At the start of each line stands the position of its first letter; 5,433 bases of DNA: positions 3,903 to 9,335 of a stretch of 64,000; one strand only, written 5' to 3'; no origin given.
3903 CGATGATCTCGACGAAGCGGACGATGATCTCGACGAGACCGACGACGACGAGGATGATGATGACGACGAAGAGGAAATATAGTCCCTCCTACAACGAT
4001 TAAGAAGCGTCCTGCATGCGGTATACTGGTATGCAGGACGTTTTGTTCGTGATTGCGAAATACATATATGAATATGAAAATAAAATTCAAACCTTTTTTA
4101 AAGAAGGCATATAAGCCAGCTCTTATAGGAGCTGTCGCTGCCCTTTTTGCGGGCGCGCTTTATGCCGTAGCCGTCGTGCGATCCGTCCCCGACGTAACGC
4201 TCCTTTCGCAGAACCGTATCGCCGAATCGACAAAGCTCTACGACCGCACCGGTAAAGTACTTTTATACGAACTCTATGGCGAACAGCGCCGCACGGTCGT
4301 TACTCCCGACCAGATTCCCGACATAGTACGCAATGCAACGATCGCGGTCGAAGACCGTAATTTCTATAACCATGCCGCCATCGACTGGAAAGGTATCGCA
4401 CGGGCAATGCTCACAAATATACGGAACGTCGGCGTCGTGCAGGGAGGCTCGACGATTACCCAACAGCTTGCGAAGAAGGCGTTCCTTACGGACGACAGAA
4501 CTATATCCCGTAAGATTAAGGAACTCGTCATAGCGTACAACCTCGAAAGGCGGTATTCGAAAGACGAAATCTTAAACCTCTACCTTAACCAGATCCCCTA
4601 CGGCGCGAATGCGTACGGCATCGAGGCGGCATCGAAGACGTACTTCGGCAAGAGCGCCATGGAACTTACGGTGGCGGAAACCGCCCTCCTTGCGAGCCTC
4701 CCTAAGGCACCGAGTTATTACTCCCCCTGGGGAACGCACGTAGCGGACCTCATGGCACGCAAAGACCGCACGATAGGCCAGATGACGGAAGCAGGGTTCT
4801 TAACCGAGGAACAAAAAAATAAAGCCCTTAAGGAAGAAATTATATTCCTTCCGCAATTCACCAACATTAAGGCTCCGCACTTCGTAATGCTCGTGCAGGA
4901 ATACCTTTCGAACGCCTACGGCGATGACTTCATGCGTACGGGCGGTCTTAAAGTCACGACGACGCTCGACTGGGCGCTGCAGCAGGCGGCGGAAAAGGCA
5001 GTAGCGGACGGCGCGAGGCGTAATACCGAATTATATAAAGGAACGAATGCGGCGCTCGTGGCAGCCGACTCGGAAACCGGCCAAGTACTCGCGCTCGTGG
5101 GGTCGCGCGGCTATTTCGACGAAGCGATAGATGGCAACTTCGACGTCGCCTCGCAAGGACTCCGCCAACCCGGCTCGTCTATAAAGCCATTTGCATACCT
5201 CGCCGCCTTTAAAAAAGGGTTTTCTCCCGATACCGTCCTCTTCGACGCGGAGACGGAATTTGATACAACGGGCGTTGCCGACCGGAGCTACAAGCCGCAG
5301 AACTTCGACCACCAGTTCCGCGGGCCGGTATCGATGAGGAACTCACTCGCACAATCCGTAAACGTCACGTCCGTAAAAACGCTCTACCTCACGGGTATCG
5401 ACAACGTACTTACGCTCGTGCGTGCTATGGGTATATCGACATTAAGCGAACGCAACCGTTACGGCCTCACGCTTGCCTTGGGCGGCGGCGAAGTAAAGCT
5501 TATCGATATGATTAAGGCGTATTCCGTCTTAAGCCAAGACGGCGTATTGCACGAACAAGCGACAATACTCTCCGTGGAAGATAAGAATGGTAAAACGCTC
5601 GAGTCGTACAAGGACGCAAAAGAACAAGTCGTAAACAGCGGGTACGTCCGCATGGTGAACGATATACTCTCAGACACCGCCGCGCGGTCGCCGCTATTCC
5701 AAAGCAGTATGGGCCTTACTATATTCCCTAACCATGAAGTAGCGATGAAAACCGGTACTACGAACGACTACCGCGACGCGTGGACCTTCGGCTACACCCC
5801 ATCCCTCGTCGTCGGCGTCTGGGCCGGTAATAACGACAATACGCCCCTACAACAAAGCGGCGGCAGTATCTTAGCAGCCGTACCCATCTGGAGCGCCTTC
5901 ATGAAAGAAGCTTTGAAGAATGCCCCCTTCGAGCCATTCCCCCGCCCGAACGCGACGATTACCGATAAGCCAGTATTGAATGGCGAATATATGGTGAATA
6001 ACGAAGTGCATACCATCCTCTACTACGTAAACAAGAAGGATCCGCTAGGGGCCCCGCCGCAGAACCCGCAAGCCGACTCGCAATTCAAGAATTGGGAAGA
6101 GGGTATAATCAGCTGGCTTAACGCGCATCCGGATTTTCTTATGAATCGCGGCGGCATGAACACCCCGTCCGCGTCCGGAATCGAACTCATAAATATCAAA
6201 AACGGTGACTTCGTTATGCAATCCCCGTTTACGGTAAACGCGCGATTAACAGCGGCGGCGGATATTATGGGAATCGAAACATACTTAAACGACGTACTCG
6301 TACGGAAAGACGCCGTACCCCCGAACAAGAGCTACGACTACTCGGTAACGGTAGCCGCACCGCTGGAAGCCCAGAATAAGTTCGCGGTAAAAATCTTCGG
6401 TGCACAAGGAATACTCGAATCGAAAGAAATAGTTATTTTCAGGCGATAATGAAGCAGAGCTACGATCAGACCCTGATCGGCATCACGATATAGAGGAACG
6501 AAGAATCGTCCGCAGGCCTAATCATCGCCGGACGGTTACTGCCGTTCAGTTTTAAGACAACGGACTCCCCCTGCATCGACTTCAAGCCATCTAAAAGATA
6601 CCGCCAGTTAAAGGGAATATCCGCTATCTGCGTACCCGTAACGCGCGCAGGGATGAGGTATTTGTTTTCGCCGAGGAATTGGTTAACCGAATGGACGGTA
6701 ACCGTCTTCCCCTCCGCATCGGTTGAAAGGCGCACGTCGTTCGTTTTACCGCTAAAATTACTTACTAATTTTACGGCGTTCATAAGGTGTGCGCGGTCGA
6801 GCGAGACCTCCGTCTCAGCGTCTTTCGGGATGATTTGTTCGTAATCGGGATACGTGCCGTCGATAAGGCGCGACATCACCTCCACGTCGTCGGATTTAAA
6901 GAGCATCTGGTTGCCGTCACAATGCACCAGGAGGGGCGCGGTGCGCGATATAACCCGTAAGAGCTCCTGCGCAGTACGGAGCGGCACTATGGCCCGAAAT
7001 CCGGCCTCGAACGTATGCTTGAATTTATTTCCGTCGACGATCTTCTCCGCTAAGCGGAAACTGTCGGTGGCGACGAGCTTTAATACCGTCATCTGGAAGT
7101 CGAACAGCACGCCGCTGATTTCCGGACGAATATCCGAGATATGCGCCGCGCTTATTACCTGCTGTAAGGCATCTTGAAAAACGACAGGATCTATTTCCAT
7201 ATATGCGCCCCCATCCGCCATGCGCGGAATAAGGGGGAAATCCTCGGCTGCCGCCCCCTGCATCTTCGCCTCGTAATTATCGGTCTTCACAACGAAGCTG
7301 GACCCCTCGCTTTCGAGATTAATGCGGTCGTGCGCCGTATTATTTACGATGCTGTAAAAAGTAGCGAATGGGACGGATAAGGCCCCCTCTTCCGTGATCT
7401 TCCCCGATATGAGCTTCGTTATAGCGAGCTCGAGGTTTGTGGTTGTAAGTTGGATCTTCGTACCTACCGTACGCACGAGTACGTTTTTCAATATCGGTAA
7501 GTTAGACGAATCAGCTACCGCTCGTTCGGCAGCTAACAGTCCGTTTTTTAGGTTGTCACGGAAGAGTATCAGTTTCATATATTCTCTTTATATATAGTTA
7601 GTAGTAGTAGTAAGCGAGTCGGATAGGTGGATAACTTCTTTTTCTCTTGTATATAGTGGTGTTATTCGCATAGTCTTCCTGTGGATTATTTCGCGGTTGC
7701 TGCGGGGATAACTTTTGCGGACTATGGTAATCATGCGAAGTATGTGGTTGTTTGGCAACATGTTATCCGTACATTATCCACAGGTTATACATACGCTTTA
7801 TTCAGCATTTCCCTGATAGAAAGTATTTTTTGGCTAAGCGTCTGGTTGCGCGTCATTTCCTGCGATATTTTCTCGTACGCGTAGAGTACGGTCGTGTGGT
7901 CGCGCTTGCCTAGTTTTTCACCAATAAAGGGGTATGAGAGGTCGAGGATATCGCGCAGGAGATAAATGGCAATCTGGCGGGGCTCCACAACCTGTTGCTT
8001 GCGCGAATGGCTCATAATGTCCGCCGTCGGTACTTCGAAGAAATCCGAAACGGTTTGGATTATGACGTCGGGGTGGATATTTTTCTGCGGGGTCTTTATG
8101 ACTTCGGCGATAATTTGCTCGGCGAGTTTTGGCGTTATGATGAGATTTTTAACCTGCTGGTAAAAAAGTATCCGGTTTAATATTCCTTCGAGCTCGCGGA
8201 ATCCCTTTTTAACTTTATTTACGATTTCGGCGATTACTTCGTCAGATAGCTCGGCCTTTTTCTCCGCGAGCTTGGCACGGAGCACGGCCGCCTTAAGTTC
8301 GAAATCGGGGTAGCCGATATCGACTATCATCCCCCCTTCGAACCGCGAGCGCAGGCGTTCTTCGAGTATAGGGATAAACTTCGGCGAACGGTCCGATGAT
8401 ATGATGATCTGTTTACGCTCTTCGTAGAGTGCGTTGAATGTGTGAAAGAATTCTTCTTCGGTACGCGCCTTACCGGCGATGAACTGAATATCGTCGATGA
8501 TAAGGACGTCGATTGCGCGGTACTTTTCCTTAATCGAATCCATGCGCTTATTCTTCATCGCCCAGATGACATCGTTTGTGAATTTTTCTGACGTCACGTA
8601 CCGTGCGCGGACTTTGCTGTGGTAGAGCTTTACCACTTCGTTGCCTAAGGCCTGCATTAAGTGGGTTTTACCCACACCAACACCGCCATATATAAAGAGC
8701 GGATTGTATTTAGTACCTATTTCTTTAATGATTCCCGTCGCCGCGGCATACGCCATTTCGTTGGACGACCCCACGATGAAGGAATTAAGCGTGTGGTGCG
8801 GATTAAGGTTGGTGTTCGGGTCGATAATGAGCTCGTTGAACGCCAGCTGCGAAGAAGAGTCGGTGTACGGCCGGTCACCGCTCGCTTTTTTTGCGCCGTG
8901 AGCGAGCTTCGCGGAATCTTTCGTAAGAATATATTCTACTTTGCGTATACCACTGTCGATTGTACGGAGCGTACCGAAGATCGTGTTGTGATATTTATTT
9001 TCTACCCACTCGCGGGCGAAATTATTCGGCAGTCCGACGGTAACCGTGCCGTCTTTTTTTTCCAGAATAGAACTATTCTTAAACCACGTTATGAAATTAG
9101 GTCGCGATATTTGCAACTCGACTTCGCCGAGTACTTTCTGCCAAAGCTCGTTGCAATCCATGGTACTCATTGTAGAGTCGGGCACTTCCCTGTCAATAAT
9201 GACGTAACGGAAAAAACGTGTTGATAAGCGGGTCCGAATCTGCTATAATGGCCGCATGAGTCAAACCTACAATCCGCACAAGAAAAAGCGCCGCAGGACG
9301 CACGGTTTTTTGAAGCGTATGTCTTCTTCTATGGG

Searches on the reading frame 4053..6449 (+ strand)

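Call 27: search_protein_families(library=pfam, proteins=[window:4053-6449:+])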
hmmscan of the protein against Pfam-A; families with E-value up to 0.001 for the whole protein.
window:4053-6449:+ (798 aa): 2 families
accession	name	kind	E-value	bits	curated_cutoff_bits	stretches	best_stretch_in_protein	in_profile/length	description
PF00912.28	Transgly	-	1.2e-63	214.1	27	1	72-244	6-177/178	Transglycosylase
PF00905.27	Transpeptidase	-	1.9e-21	77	22.1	1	334-608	2-291/299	Penicillin binding protein transpeptidase domain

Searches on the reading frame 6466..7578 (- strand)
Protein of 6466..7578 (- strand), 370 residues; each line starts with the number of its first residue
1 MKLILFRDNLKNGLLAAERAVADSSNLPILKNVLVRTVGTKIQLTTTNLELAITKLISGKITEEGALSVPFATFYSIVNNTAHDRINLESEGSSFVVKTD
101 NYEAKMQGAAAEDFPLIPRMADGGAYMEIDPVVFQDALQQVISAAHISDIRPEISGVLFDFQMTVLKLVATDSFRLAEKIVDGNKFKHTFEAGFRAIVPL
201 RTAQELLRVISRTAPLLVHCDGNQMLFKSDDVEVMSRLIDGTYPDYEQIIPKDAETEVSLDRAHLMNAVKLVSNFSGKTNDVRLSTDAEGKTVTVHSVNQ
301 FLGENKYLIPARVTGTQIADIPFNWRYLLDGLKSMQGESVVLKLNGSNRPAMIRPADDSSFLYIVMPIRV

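Call 27: search_protein_families(library=pfam, proteins=[window:6466-7578:-])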
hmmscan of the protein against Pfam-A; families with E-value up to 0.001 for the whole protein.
window:6466-7578:- (370 aa): 3 families
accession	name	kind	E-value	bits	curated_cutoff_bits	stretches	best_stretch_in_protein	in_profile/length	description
PF02768.20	DNA_pol3_beta_3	-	2e-20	73.2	27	1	248-369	2-121/121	DNA polymerase III beta subunit, C-terminal domain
PF02767.21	DNA_pol3_beta_2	-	5e-19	69.1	27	1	129-245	2-116/116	DNA polymerase III beta subunit, central domain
PF00712.24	DNA_pol3_beta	-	7e-16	58.9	24.4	1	1-118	1-120/120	DNA polymerase III beta subunit, N-terminal domain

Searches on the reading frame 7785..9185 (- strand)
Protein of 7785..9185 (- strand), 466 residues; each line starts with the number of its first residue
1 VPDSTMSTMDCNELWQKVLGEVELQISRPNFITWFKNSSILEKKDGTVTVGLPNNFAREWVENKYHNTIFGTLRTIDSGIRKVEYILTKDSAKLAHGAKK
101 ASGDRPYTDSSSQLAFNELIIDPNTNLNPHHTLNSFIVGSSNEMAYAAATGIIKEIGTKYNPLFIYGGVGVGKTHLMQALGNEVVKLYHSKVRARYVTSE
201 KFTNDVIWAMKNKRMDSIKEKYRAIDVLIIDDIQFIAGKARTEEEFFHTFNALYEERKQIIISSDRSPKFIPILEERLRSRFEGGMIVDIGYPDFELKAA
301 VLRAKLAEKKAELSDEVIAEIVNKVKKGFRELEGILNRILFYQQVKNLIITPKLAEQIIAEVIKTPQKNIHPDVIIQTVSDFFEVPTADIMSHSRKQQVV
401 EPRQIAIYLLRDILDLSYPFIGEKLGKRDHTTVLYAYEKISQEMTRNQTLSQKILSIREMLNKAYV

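Call 66: search_protein_families(library=pfam, proteins=[window:7785-9185:-])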
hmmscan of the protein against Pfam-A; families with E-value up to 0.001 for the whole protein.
window:7785-9185:- (466 aa): 8 families
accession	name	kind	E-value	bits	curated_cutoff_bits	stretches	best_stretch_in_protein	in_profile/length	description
PF00308.24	Bac_DnaA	-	3.2e-63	213.2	23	1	127-289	1-162/162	Bacterial DnaA ATPAse domain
PF08299.17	Bac_DnaA_C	-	2.7e-26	91.8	31.5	1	372-440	1-69/69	Bacterial dnaA protein helix-turn-helix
PF11638.13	DnaA_N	-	4.1e-13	49.3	24.6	1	12-69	1-59/65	DnaA N-terminal domain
PF01695.23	IstB_IS21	-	3.5e-11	43.5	24.1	1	163-265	95-193/238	IstB-like ATP binding protein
PF00004.35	AAA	-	2.2e-06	28.6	21.2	1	164-279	2-124/131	ATPase family associated with various cellular activities (AAA)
PF13401.12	AAA_22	-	4.6e-05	24.2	27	0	162-187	7-32/130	AAA domain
PF13173.12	AAA_14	-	0.00024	21.5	27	1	161-268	3-101/129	AAA domain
PF00910.28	RNA_helicase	-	0.00075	20.4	21.5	0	164-247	2-72/105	RNA helicase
